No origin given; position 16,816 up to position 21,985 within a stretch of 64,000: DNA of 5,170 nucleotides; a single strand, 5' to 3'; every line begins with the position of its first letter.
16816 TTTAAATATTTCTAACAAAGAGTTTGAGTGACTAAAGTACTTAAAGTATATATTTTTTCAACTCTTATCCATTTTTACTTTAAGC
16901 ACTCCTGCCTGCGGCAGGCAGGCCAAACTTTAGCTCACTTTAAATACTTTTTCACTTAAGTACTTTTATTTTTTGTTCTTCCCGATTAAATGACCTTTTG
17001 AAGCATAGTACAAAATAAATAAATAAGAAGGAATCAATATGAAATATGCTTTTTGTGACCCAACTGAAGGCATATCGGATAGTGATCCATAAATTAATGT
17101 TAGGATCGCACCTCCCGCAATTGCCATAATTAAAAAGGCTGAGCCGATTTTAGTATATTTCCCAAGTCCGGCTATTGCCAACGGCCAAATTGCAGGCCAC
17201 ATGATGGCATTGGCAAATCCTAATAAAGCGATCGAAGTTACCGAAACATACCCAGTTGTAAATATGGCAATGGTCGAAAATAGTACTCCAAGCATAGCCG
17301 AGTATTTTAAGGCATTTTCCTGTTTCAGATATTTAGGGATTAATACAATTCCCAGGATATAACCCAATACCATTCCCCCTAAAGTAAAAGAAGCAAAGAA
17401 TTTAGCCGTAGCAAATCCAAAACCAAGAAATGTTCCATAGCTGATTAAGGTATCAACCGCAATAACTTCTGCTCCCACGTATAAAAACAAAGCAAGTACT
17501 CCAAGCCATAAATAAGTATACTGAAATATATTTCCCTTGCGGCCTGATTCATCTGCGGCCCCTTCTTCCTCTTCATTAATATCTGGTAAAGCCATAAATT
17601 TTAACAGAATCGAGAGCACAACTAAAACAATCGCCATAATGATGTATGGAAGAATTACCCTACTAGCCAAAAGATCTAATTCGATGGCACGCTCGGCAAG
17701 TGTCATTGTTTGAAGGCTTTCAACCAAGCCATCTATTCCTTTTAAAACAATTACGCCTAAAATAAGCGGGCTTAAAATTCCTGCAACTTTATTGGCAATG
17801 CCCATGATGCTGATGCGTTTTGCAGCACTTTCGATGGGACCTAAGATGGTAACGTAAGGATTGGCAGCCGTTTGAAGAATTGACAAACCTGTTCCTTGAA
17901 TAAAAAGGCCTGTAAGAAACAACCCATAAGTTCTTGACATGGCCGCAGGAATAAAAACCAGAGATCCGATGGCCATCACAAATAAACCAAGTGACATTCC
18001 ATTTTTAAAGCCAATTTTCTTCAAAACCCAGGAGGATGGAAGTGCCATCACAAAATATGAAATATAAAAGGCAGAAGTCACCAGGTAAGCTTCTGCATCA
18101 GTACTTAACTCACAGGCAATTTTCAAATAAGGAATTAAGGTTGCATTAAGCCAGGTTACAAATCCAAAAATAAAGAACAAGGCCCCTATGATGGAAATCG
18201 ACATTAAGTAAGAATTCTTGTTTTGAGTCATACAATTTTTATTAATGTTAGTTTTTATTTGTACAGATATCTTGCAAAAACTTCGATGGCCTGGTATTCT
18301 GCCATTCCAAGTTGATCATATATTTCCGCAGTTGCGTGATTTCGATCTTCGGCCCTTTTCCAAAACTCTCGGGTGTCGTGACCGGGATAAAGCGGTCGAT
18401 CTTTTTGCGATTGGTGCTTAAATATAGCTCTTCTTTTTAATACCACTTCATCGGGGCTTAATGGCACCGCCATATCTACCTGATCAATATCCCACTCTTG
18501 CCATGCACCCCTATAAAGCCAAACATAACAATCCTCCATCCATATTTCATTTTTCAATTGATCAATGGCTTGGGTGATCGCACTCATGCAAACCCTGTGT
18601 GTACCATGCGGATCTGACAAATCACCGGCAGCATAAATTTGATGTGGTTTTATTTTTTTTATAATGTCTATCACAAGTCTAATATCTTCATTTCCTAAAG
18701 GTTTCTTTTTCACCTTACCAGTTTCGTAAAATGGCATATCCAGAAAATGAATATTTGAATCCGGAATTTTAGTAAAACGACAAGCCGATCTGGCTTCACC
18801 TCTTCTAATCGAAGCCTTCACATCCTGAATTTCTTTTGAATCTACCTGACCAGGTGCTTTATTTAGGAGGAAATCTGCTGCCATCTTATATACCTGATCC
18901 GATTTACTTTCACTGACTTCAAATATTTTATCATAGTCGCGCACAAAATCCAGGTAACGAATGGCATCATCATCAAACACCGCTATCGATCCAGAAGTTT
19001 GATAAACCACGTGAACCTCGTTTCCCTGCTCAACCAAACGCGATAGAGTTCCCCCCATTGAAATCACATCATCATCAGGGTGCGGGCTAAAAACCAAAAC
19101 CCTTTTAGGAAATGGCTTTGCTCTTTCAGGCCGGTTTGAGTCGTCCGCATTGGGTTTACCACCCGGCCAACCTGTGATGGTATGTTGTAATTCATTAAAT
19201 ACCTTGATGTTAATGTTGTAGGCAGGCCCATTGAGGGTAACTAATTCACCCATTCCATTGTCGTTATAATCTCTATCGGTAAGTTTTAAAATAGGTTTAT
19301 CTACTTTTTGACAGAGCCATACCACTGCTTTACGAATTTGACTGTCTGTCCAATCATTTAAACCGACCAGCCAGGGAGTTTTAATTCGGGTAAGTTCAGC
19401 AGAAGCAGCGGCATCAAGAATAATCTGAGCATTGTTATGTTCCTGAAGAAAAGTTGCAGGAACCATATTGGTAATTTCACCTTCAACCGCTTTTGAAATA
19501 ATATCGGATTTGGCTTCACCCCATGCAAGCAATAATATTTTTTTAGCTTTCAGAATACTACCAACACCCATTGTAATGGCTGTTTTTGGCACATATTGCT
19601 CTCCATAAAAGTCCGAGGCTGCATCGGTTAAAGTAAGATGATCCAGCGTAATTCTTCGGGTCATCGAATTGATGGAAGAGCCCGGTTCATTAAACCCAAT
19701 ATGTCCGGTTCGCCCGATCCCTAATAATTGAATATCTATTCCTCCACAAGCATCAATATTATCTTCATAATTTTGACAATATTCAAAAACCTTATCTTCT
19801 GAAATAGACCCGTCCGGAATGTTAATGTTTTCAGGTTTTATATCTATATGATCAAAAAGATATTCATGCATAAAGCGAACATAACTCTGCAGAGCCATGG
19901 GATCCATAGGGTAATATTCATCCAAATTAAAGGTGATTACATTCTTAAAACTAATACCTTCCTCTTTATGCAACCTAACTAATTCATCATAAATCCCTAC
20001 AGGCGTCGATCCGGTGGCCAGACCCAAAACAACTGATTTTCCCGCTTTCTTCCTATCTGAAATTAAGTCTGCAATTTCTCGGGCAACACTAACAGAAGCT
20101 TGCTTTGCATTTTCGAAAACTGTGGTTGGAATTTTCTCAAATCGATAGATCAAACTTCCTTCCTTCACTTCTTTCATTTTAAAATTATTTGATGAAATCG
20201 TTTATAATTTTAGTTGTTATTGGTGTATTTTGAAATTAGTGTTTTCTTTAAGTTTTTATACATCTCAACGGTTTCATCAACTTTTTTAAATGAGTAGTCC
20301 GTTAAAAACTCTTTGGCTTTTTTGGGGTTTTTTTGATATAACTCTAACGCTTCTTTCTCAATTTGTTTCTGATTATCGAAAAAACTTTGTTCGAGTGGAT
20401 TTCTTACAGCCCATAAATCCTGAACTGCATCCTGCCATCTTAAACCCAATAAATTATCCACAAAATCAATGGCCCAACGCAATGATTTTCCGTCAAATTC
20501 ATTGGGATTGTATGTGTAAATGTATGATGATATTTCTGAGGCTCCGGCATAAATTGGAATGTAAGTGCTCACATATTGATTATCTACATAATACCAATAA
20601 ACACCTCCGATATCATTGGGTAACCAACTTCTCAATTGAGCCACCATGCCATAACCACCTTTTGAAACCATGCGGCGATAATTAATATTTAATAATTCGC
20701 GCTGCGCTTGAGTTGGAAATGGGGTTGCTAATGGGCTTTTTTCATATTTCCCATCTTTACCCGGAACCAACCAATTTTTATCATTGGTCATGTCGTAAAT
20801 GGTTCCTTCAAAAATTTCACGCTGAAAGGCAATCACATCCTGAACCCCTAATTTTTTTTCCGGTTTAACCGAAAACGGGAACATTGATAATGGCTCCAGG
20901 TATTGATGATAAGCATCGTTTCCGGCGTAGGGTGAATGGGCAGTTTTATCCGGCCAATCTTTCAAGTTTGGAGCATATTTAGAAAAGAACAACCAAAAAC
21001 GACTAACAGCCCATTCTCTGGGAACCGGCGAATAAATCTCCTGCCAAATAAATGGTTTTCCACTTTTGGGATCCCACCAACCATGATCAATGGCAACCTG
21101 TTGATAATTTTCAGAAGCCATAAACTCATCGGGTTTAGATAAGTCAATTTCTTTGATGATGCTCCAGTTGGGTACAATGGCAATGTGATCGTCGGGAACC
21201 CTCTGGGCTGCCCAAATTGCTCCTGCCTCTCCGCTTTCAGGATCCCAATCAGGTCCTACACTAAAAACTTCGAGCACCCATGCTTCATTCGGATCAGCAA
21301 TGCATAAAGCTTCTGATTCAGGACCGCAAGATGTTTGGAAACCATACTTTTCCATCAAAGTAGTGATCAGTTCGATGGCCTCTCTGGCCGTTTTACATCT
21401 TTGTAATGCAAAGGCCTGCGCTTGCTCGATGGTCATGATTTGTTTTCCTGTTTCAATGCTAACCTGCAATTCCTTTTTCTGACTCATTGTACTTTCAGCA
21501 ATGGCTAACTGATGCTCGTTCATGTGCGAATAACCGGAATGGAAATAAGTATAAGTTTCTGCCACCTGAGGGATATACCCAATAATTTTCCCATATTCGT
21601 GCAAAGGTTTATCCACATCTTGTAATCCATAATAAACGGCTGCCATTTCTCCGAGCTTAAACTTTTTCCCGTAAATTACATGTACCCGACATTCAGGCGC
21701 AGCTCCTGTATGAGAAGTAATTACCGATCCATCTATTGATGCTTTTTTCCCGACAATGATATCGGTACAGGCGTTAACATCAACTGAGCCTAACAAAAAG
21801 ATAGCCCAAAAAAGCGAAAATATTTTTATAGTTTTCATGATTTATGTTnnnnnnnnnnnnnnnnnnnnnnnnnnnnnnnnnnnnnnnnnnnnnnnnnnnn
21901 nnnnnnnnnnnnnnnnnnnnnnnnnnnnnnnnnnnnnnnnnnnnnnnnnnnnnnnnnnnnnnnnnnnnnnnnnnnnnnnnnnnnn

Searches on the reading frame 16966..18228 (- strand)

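Call 53: search_protein_families(library=ncbifam, proteins=[window:16966-18228:-], max_evalue=1e-10)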
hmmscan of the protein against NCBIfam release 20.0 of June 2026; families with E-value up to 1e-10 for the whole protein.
window:16966-18228:- (420 aa): 4 families
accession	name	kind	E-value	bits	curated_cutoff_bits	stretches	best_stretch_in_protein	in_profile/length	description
NF046060.1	NagP_SO3503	equivalog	3e-120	402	625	1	4-414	1-420/423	N-acetylglucosamine MFS transporter NagP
TIGR01272.1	gluP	subfamily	6.7e-93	311.6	202.55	1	92-408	1-310/310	glucose/galactose MFS transporter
TIGR00885.1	fucP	equivalog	4e-62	210.7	280.4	1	7-402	1-399/410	L-fucose:H+ symporter permease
NF007524.0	PRK10133.1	equivalog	2e-53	181.8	427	1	3-404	20-422/438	L-fucose:H+ symporter permease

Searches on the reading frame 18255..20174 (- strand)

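Call 53: search_protein_families(library=ncbifam, proteins=[window:18255-20174:-], max_evalue=1e-10)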
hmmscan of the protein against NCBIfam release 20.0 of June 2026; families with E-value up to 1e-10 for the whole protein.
window:18255-20174:- (639 aa): 8 families
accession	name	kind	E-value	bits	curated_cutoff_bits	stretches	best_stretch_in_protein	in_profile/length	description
NF002557.0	PRK02122.1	subfamily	0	1064.8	384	1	8-636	22-650/653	glucosamine-6-phosphate deaminase-like protein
TIGR00502.1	nagB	equivalog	3.1e-78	262.7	236.9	1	21-262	7-248/259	glucosamine-6-phosphate deaminase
NF001684.0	PRK00443.1-4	subfamily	6.2e-75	252.1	326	1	19-262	5-242/260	glucosamine-6-phosphate deaminase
NF001685.0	PRK00443.1-5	equivalog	6e-53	179.8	513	1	22-266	8-251/266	glucosamine-6-phosphate deaminase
NF001682.0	PRK00443.1-1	equivalog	2.5e-47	161.5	528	1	35-257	17-230/262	glucosamine-6-phosphate deaminase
NF009022.0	PRK12358.1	equivalog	3.7e-32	111.7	247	1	37-262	19-238/239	glucosamine-6-phosphate deaminase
NF007291.0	PRK09762.1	equivalog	6.4e-32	111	271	1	32-254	17-234/236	galactosamine-6-phosphate isomerase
TIGR01198.1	pgl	equivalog_domain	2.1e-18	66.7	124.45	1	19-260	1-233/234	6-phosphogluconolactonase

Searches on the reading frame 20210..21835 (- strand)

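Call 53: search_protein_families(library=ncbifam, proteins=[window:20210-21835:-], max_evalue=1e-10)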
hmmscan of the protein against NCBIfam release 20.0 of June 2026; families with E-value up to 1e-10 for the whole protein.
window:20210-21835:- (541 aa): 1 family
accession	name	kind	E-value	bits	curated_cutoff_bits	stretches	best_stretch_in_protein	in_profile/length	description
NF033678.1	C69_fam_dipept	equivalog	5.8e-43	147.7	250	1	22-351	1-298/464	C69 family dipeptidase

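Call 84: search_protein_families(library=padloc, proteins=[window:20210-21835:-], max_evalue=0.001)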
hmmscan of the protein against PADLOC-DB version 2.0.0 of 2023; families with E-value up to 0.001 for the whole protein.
window:20210-21835:- (541 aa): 0 families
